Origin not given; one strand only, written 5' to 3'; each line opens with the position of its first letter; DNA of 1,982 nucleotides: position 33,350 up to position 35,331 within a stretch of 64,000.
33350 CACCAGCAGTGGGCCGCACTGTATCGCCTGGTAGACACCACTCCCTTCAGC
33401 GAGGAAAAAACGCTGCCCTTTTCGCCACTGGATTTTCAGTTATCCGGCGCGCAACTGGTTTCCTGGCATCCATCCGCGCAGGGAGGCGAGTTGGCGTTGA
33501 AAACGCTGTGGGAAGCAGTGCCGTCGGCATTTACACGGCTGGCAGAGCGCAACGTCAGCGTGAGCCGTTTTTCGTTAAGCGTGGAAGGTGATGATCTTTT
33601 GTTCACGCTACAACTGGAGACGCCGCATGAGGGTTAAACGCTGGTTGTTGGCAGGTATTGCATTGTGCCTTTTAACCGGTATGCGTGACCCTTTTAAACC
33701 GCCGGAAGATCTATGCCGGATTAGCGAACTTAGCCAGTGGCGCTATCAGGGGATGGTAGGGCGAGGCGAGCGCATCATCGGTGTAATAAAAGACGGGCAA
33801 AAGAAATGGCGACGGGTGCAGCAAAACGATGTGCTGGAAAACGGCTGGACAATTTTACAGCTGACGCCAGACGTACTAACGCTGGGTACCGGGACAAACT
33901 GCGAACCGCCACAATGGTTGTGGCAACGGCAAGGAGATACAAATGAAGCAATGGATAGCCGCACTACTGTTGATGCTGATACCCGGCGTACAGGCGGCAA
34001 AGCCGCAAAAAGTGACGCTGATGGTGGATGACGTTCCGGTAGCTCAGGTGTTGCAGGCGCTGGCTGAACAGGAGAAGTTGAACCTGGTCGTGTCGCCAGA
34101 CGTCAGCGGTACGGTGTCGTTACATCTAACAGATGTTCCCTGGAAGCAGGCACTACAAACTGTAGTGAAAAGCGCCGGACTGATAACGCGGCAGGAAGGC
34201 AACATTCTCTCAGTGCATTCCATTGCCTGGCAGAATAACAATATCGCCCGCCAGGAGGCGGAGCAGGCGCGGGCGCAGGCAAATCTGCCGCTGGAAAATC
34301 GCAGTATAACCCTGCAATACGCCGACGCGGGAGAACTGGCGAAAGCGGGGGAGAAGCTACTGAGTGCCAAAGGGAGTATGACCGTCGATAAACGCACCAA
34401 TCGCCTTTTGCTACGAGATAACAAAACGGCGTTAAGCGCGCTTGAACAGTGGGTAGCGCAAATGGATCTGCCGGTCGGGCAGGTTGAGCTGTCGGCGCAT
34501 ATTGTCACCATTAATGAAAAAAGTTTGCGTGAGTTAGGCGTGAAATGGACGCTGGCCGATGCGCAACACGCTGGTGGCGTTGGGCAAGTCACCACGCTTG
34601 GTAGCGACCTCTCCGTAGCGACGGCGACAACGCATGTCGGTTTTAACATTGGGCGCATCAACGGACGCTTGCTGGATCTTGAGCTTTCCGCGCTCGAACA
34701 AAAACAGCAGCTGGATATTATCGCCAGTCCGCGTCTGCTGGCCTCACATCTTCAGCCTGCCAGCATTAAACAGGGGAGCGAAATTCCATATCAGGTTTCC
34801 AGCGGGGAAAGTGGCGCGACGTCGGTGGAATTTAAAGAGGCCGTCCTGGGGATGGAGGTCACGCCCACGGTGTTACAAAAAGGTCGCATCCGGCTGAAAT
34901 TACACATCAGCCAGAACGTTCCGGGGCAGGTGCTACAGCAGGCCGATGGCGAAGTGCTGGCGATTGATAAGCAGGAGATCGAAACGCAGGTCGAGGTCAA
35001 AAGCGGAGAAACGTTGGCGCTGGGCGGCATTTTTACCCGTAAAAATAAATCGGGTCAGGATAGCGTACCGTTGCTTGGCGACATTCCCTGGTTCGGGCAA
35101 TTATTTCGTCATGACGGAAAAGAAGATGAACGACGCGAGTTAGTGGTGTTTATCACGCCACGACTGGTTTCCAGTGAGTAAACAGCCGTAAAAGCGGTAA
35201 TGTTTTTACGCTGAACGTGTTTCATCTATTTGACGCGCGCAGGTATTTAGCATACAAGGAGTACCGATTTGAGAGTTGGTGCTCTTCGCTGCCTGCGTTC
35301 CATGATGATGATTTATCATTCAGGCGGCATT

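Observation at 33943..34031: Unusually long (89-nt) out-of-frame overlap between hofP and hofQ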

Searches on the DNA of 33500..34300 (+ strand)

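Call 3: search_dna_similar(query=window:33500-34300:+, collection=ecoli_genomes, mode=near, max_rows=30, rows=spread)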
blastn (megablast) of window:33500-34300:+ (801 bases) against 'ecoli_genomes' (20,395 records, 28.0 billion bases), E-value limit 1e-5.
Records with a match: 5427; places in all: 5431; records where one place covers at least 80% of the query: 5424.
Genomes with a match: 5426 of 5426; with a place that covers at least 80% of the query: 5424. Places per genome that has any: lowest 1, median 1, highest 2. On chromosomes: 5430 places; on plasmids: 1.
Best place of each record, by identity: >=99% 3327; 95-99% 2100.
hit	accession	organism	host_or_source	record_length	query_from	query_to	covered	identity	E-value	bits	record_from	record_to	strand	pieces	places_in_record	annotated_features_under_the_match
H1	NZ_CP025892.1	Escherichia coli strain 503025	Homo sapiens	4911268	1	801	100%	100.0%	0e+0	1480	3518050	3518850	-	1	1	hofP: DNA utilization protein HofP | hofQ: DNA uptake porin HofQ | hofO: DNA utilization protein HofO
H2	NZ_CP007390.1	Escherichia coli strain ST540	-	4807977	1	801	100%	100.0%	0e+0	1480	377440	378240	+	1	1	hofP: DNA utilization protein HofP | hofQ: DNA uptake porin HofQ | hofO: DNA utilization protein HofO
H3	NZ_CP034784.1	Escherichia coli strain ECZP248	feces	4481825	1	801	100%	100.0%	0e+0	1480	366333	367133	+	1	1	hofP: DNA utilization protein HofP | hofQ: DNA uptake porin HofQ | hofO: DNA utilization protein HofO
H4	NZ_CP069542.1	Escherichia coli strain FDAARGOS_1248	Homo sapiens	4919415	1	801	100%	100.0%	0e+0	1480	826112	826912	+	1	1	hofP: DNA utilization protein HofP | hofQ: DNA uptake porin HofQ | hofO: DNA utilization protein HofO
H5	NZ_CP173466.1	Escherichia coli strain 98227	Homo sapiens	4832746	1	801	100%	100.0%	0e+0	1480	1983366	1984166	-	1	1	hofP: DNA utilization protein HofP | hofQ: DNA uptake porin HofQ | hofO: DNA utilization protein HofO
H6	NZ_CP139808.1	Escherichia coli strain FLI21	Homo sapiens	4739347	1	801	100%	100.0%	0e+0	1480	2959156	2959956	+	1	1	hofP: DNA utilization protein HofP | hofQ: DNA uptake porin HofQ | hofO: DNA utilization protein HofO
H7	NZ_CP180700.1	Escherichia coli strain CUPS05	Slaughterhouse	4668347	1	801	100%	100.0%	0e+0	1480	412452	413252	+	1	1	hofP: DNA utilization protein HofP | hofQ: DNA uptake porin HofQ | hofO: DNA utilization protein HofO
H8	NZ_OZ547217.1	Escherichia coli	Homo sapiens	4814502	1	801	100%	100.0%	0e+0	1480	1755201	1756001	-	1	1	hofP: DNA utilization protein HofP | hofQ: DNA uptake porin HofQ | hofO: DNA utilization protein HofO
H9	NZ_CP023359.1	Escherichia coli strain 1943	canine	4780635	1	801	100%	99.9%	0e+0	1474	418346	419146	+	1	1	hofP: DNA utilization protein HofP | hofQ: DNA uptake porin HofQ | hofO: DNA utilization protein HofO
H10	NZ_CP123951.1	Escherichia coli strain TL012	Collected from calf feces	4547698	1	801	100%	99.9%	0e+0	1474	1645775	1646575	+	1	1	hofP: DNA utilization protein HofP | hofQ: DNA uptake porin HofQ | hofO: DNA utilization protein HofO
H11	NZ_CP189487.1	Escherichia coli strain N2456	Homo sapiens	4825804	1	801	100%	99.9%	0e+0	1474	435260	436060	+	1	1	hofP: DNA utilization protein HofP | hofQ: DNA uptake porin HofQ | hofO: DNA utilization protein HofO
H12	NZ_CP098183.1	Escherichia coli strain Z0117EC0133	Canis lupus familiaris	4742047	1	801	100%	99.6%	0e+0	1463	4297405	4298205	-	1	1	hofP: DNA utilization protein HofP | hofQ: DNA uptake porin HofQ | hofO: DNA utilization protein HofO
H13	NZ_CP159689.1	Escherichia coli strain Z142-6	hospital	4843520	1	801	100%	99.5%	0e+0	1458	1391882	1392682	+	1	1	hofP: DNA utilization protein HofP | hofQ: DNA uptake porin HofQ | hofO: DNA utilization protein HofO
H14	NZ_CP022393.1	Escherichia coli strain E62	rat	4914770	1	801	100%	99.4%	0e+0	1452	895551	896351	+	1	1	hofP: DNA utilization protein HofP | hofQ: DNA uptake porin HofQ | hofO: DNA utilization protein HofO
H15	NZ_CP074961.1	Escherichia coli strain 01_3327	Homo sapiens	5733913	1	801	100%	99.4%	0e+0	1452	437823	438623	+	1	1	hofP: DNA utilization protein HofP | hofQ: DNA uptake porin HofQ | hofO: DNA utilization protein HofO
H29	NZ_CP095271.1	Escherichia coli strain EC9682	Homo sapiens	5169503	1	801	100%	96.9%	0e+0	1341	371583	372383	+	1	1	hofP: DNA utilization protein HofP | hofQ: DNA uptake porin HofQ | hofO: DNA utilization protein HofO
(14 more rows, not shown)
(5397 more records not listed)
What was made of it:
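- Checked: The region is present in 5,424 of 5,426 complete E. coli genomes (call 3).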

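Call 5: get_annotated_region(hit=H2, flank=2500)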
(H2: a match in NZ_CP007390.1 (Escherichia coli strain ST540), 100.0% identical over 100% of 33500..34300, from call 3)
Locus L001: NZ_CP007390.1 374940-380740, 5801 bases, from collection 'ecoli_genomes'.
description: Escherichia coli strain ST540 chromosome, complete genome
organism: Escherichia coli strain ST540 (NCBI taxid 562)
replicon: chromosome; assembly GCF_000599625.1
host: -; source: -; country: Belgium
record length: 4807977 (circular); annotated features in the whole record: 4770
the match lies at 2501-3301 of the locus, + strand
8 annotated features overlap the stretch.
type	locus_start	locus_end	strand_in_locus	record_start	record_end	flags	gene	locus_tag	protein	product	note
CDS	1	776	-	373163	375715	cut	mrcA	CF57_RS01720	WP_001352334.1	peptidoglycan glycosyltransferase/peptidoglycan DD-transpeptidase MrcA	-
CDS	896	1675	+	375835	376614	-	hofM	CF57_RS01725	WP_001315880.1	DNA utilization protein HofM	-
CDS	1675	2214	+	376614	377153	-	hofN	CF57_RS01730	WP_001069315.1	DNA utilization protein HofN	-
CDS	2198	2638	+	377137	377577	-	hofO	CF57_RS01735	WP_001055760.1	DNA utilization protein HofO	-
CDS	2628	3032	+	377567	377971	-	hofP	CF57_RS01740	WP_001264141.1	DNA utilization protein HofP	-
CDS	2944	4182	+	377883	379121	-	hofQ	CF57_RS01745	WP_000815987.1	DNA uptake porin HofQ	-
CDS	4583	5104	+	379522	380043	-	aroK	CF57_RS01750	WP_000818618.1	shikimate kinase AroK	-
CDS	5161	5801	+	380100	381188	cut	aroB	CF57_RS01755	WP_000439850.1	3-dehydroquinate synthase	-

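Call 6: get_annotated_region(hit=H29, flank=2500)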
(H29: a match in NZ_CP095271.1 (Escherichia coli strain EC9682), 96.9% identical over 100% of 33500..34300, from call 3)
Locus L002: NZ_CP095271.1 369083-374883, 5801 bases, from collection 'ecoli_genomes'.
description: Escherichia coli strain EC9682 chromosome, complete genome
organism: Escherichia coli strain EC9682 (NCBI taxid 562)
replicon: chromosome; assembly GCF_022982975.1
host: Homo sapiens; source: Vaginal secretion; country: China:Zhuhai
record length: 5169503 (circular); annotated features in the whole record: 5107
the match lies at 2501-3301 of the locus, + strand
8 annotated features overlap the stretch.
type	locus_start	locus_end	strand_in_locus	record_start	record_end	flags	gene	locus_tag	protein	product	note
CDS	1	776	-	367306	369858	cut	mrcA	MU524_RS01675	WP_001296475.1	peptidoglycan glycosyltransferase/peptidoglycan DD-transpeptidase MrcA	-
CDS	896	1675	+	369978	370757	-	hofM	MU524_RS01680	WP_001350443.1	DNA utilization protein HofM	-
CDS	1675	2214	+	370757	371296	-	hofN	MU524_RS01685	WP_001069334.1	DNA utilization protein HofN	-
CDS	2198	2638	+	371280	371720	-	hofO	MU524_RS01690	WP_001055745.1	DNA utilization protein HofO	-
CDS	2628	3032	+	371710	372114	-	hofP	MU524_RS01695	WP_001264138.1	DNA utilization protein HofP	-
CDS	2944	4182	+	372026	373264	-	hofQ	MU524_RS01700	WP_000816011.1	DNA uptake porin HofQ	-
CDS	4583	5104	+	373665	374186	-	aroK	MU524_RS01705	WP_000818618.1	shikimate kinase AroK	-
CDS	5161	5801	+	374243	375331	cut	aroB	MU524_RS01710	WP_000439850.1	3-dehydroquinate synthase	-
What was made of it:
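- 33627..34031 (+): hofP CDS (134 aa). It is the PilP-like component of the HofMNOPQ DNA-uptake / type IV pilus-like machine. RefSeq annotation in calls 5, 6.
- Checked: RefSeq/PGAP annotates the same two CDSs with the same 89-nt overlap, both in a 100%-identical strain and in a 96.9%-identical strain (calls 5, 6).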

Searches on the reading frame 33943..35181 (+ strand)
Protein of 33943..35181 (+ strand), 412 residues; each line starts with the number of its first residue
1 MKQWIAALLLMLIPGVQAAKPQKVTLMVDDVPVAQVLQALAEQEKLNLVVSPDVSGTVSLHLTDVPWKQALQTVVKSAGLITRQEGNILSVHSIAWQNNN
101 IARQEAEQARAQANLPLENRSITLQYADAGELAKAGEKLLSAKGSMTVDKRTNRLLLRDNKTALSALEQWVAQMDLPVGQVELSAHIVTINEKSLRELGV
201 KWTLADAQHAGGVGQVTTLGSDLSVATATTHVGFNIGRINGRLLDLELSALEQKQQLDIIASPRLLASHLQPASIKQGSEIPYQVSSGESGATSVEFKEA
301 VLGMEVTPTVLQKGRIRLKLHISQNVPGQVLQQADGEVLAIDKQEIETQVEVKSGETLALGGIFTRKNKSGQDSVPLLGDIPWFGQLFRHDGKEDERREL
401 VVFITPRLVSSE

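Call 4: search_protein_families(proteins=[window:33943-35181:+], library=ncbifam)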
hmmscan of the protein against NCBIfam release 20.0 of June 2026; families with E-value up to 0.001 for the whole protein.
window:33943-35181:+ (412 aa): 9 families
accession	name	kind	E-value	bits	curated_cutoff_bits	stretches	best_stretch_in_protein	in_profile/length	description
NF007851.2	PRK10560.1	exception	6.6e-258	855.2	598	1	1-412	1-412/412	DNA uptake porin HofQ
NF010083.0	PRK13568.1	equivalog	1.7e-161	537.7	554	1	11-410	15-418/419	DNA uptake porin HofQ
TIGR02515.1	IV_pilus_PilQ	subfamily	1.3e-134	449.4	284.35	1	22-409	2-427/428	type IV pilus secretin PilQ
TIGR02517.1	type_II_gspD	equivalog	3e-57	194.5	351.35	2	149-411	306-592/600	type II secretion system secretin GspD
TIGR02516.1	type_III_yscC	equivalog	3.6e-46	157.7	238.45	1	136-410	192-462/463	type III secretion system outer membrane ring subunit SctC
TIGR02519.1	pilus_MshL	equivalog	4.3e-30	104.7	250.2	1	147-409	2-290/290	pilus (MSHA type) biogenesis protein MshL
NF011873.0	PRK15346.1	equivalog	5.8e-29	101.1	524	1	135-394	227-479/499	EscC/YscC/HrcC family type III secretion system outer membrane ring protein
NF042912.1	Amuc_1098_fam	equivalog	3.2e-27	94.9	750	2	342-409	729-796/805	Amuc_1098 family type IV pilus outer membrane protein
TIGR02520.1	pilus_B_mal_scr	equivalog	1.7e-10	40.1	287.65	1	129-406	221-511/513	PilN family type IVB pilus formation outer membrane protein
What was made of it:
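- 33943..35181 (+): hofQ CDS (412 aa), the outer-membrane secretin / DNA uptake porin. NCBIfam NF007851 HofQ matches 1-412/412, E 6.6e-258, and TIGR02515 PilQ also matches (call 4).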

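Call 11: find_homologous_proteins(query=window:33943-35181:+, max_evalue=1e-20)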
Query window:33943-35181:+ (412 aa): 4173 proteins with E <= 1e-20 among 8000 candidates; the best 120 are listed.
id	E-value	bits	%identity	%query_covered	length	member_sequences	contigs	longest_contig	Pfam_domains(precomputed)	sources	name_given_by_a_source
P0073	5.0e-257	870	99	100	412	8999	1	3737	PF03958.23,PF00263.27,PF07660.20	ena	-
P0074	6.3e-251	850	97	100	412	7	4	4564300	PF03958.23,PF00263.27,PF07660.20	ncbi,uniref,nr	ncbi:DNA uptake porin HofQ [Escherichia coli]|uniref:DNA uptake porin HofQ n=1 Tax=Escherichia TaxID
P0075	1.2e-245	833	99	96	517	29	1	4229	PF03958.23,PF00263.27,PF07660.20,PF10748.15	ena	-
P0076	1.3e-243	826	96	98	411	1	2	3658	PF03958.23,PF00263.27,PF07660.20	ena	-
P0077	9.2e-243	823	97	98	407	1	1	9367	PF03958.23,PF00263.27,PF07660.20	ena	-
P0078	3.2e-236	802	94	100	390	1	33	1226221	PF03958.23,PF00263.27,PF07660.20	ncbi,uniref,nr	ncbi:TPA: DNA uptake porin HofQ [Escherichia coli]|uniref:DNA uptake porin HofQ n=1 Tax=Escherichia 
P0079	4.4e-236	801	95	98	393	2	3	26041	PF03958.23,PF00263.27,PF07660.20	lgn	-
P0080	1.5e-232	789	93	100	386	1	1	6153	PF03958.23,PF00263.27,PF07660.20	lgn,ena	-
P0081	5.8e-232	788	96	98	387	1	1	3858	PF03958.23,PF00263.27,PF07660.20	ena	-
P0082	2.6e-231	785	93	100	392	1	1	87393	PF03958.23,PF00263.27,PF07660.20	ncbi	ncbi:DNA uptake porin HofQ [Escherichia coli]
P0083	7.1e-231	784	93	100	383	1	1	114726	PF03958.23,PF00263.27,PF07660.20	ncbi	ncbi:TPA: DNA uptake porin HofQ [Escherichia coli]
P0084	7.8e-231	784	95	98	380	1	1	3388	PF03958.23,PF00263.27,PF07660.20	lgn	-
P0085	6.9e-230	781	94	98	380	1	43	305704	PF03958.23,PF00263.27,PF07660.20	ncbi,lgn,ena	-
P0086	1.1e-227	773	94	98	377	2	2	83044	PF03958.23,PF00263.27,PF07660.20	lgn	-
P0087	3.0e-227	772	92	100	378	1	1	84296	PF03958.23,PF00263.27,PF07660.20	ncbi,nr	ncbi:DNA uptake porin HofQ [Escherichia coli]|nr:DNA uptake porin HofQ [Escherichia coli]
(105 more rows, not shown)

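Call 12: find_related_loci(query=window:33943-35181:+, collection=genome_contigs, flank=3000)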
Query window:33943-35181:+ (412 aa) in genome_contigs; peptide patterns used: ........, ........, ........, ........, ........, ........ (x = any residue, [..] = any of these).
399 stretches matched a pattern; 359 encode a relative of the query (tblastn E <= 1e-3); the best 80 are kept; 80 distinct loci.
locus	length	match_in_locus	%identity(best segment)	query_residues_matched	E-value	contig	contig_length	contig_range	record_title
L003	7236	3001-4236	98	1-412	0e+0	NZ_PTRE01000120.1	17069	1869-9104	Escherichia sp. MOD1-EC7003 MOD1-EC7003_120_length_17069_cov_123, whole genome shotgun sequence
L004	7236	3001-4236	97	1-412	0e+0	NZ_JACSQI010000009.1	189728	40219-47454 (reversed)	Escherichia whittamii strain Sa2BVA5 NODE_9_length_189728_cov_8.963839, whole genome shotgun sequence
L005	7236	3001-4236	97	1-412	0e+0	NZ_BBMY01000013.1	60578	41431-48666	Escherichia albertii NBRC 107761 = DSM 17582 strain NBRC 107761, whole genome shotgun sequence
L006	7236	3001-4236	97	1-412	0e+0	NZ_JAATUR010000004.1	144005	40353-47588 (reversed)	Escherichia coli strain SCPM-O-B-8794 4length=144005, whole genome shotgun sequence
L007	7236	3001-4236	97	1-412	0e+0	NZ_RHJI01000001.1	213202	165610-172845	Escherichia sp. E1V33 1V33_1_consensus, whole genome shotgun sequence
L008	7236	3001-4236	84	1-412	0e+0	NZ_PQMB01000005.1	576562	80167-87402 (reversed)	Citrobacter amalonaticus strain S646 scaffold5.1, whole genome shotgun sequence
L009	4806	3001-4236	84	1-412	0e+0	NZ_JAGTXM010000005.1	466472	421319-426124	Citrobacter amalonaticus strain ku-bf3 scaffold_4, whole genome shotgun sequence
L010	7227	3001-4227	85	4-412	0e+0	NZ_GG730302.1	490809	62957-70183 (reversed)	Citrobacter youngae ATCC 29220 Scfld3, whole genome shotgun sequence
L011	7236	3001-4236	83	1-412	0e+0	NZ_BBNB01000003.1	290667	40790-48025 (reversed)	Citrobacter sedlakii NBRC 105722, whole genome shotgun sequence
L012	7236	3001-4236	86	1-412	0e+0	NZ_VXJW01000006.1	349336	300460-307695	Salmonella enterica subsp. arizonae strain CCUG 6322T contig_0000006, whole genome shotgun sequence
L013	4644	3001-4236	83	1-412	0e+0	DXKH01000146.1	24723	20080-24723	MAG TPA_asm: Citrobacter sp. isolate HRGM_Genome_0066 HRGM_Genome_0066_146, whole genome shotgun sequence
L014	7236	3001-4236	83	1-412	0e+0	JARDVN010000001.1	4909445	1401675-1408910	Citrobacter amalonaticus strain AUH_CA_2023_1 contig_2, whole genome shotgun sequence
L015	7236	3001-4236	83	1-412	0e+0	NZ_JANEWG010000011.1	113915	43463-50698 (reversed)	Citrobacter sp. Awk 4 510132-22-11, whole genome shotgun sequence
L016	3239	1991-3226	85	1-412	0e+0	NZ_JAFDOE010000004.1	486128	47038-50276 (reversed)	Citrobacter sp. FP75 contig4, whole genome shotgun sequence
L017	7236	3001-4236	85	1-412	0e+0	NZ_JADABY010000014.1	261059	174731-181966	Citrobacter sp. Res13-Sevr-PEB04-36 seq_tig14, whole genome shotgun sequence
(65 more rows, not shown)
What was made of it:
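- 80 genome loci were collected (call 12).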

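Call 71: search_solved_structures(query=window:33943-35181:+, max_evalue=1e-10)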
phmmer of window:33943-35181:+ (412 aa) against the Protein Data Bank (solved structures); distinct sequences matched with E-value up to 1e-10: 23.
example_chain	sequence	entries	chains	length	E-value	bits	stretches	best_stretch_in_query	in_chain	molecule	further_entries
6w6m_A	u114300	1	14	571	2.1e-74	254.2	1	23-409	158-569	Type IV pilus secretin PilQ family protein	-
9x0w_A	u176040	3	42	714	3.8e-65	223.7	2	222-411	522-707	Fimbrial assembly protein PilQ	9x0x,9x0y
6ve2_A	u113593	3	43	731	4.2e-65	223.6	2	222-411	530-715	Fimbrial assembly protein PilQ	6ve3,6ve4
4av2_A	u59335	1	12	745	5e-56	193.7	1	22-410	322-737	TYPE IV PILUS BIOGENESIS AND COMPETENCE PROTEIN PILQ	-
9sh1_A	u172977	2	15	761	6.8e-56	193.2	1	22-409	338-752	Type IV pilus biogenesis and competence protein PilQ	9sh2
3jc8_Qa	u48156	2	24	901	4.8e-54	187.2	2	232-410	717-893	PilQ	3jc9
6i1x_A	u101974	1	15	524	9.5e-25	90.8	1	133-409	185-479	Type II secretion system protein D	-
5wln_G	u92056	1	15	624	1.8e-23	86.6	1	147-409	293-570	Type II secretion system protein D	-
5wq7_A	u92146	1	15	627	1.9e-22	83.2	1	145-410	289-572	Putative type II secretion system protein D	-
8odn_A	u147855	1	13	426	4.7e-21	78.6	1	167-410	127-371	RcpA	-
6hcg_A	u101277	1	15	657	5.7e-20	75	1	150-409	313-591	Type II secretion system protein D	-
9k8v_A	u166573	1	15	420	1e-18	70.9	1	248-409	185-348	General secretion pathway protein D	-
5wq8_A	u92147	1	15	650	4.2e-18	68.9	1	248-409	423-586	Type II secretion system protein D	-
5wq9_A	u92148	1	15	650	2.4e-17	66.4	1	248-409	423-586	Type II secretion system protein D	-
7ofh_A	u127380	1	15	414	3e-17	66.1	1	146-407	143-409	Virion export protein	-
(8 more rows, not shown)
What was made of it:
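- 33943..35181 (+): PDB secretin relatives in call 71.
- On PilQ-family secretin (HofQ): PDB PilQ relatives align from residue 22-23 (call 71).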
